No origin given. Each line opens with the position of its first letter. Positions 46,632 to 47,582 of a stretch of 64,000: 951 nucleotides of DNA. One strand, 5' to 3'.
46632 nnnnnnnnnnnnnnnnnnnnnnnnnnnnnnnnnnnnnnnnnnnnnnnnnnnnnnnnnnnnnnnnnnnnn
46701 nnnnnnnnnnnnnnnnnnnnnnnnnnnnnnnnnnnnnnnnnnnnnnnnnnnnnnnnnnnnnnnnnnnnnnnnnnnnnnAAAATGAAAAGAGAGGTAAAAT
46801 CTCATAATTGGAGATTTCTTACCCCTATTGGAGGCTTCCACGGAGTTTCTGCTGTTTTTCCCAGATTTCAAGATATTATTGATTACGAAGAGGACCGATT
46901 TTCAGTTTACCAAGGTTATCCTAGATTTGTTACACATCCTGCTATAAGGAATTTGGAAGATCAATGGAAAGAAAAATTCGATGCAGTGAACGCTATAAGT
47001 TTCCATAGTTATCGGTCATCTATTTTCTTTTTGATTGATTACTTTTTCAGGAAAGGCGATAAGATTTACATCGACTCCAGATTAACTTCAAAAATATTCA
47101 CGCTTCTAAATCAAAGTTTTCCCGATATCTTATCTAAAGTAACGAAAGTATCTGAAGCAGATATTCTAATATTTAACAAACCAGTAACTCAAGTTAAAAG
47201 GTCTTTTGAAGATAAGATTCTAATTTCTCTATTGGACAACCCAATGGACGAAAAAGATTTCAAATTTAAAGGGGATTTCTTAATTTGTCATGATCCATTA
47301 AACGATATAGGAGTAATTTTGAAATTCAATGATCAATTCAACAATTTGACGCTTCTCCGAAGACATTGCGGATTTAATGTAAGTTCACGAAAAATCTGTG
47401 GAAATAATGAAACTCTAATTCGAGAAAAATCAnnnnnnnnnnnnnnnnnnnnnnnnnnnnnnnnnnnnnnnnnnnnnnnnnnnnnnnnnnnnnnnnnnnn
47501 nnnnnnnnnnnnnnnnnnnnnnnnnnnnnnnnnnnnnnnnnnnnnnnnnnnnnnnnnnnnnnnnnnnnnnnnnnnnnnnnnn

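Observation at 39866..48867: E1-like enzyme, TusA, CysE/CysK, MetX/MetW, MetY-like and a GG-terminated Ubl form a candidate protein-thiocarboxylate-dependent Cys/homocysteine pathway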

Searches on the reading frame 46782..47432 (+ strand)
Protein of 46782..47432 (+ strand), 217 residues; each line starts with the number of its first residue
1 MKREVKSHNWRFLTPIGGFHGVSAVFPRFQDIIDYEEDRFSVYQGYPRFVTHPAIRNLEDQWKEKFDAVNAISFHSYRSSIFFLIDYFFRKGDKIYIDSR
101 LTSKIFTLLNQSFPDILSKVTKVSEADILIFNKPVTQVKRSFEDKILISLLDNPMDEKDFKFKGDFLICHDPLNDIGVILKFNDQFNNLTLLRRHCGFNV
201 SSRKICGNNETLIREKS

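Call 47: search_solved_structures(query=window:46782-47432:+, max_evalue=10, show_alignments=3)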
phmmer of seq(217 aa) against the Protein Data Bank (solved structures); distinct sequences matched with E-value up to 10: 2.
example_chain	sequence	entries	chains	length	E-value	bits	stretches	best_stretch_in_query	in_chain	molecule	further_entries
6wa6_A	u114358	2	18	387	0.0097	18.9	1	33-160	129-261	Low calcium response locus protein D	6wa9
2px2_A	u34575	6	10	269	0.31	14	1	56-120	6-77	Genome polyprotein [Contains: Capsid protein C (Core protein); Envelope protein M (Matrix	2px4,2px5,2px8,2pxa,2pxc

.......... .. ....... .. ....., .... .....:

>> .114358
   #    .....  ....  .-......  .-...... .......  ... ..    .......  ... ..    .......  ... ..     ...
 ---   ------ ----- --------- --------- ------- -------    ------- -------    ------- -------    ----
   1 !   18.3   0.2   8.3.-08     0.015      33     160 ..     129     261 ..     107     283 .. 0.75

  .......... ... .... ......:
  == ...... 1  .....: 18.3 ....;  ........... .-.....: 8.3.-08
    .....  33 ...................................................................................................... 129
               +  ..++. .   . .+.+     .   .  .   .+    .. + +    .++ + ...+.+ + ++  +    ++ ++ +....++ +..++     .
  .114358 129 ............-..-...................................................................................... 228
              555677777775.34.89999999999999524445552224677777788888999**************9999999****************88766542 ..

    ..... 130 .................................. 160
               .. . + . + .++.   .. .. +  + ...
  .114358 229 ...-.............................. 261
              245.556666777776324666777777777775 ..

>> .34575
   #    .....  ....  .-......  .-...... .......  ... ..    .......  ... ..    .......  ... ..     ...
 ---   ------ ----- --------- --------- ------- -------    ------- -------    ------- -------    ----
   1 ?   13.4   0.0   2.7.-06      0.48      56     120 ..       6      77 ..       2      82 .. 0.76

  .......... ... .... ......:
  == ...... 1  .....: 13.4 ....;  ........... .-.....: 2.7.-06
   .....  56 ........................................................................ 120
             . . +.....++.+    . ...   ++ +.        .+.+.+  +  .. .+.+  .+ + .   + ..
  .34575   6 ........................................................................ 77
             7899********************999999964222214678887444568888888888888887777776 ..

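Call 62: search_protein_representatives(protein=window:46782-47420:+)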
Query: 213 residues. Proteins with E-value up to 0.001 (for the whole library): 31; up to 1e-10: 8; up to 1e-30: 2. The best 31 are listed.
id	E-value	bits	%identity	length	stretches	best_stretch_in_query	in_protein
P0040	3.1e-52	193.8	46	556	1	6-206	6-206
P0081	5.7e-45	170.0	43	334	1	12-207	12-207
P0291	4.9e-29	118.0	43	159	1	12-133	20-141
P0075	2.7e-26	109.0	35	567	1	13-204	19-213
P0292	1.6e-22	96.7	39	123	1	8-115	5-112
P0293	3.2e-22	95.7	34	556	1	14-204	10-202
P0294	6.4e-22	94.7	30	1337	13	105-157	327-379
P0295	8.7e-21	91.0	39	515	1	14-205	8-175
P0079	2.6e-10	56.8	37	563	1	14-113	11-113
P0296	1.1e-08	51.5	36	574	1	11-106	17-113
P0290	1.8e-08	50.8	36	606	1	6-89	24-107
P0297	6.8e-08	48.9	42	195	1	15-88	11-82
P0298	3.5e-07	46.6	41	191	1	13-91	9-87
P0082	3.7e-07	46.5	48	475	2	14-58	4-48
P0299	1.3e-06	44.7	32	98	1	6-85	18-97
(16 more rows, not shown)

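Call 90: search_solved_structures(query=A5, max_evalue=10, show_alignments=3)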
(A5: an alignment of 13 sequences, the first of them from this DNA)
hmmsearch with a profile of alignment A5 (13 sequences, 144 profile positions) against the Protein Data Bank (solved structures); distinct sequences matched with E-value up to 10: 5.
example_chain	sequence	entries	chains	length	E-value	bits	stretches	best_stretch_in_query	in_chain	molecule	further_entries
9aua_A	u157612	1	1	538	3.4e-12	49.7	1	15-137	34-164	BesB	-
9aub_A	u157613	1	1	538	3.4e-12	49.7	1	15-137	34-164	BesB F231Y variant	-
8zif_A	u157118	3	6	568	3.3e-08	36.8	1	12-134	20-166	PLP dependent gamma-lyase CndF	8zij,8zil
2n3z_A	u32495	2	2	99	0.74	13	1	54-126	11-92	OR446 | De novo designed protein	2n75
8z5s_1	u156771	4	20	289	0.83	12.8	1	47-91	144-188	Flagellar biosynthetic protein FliP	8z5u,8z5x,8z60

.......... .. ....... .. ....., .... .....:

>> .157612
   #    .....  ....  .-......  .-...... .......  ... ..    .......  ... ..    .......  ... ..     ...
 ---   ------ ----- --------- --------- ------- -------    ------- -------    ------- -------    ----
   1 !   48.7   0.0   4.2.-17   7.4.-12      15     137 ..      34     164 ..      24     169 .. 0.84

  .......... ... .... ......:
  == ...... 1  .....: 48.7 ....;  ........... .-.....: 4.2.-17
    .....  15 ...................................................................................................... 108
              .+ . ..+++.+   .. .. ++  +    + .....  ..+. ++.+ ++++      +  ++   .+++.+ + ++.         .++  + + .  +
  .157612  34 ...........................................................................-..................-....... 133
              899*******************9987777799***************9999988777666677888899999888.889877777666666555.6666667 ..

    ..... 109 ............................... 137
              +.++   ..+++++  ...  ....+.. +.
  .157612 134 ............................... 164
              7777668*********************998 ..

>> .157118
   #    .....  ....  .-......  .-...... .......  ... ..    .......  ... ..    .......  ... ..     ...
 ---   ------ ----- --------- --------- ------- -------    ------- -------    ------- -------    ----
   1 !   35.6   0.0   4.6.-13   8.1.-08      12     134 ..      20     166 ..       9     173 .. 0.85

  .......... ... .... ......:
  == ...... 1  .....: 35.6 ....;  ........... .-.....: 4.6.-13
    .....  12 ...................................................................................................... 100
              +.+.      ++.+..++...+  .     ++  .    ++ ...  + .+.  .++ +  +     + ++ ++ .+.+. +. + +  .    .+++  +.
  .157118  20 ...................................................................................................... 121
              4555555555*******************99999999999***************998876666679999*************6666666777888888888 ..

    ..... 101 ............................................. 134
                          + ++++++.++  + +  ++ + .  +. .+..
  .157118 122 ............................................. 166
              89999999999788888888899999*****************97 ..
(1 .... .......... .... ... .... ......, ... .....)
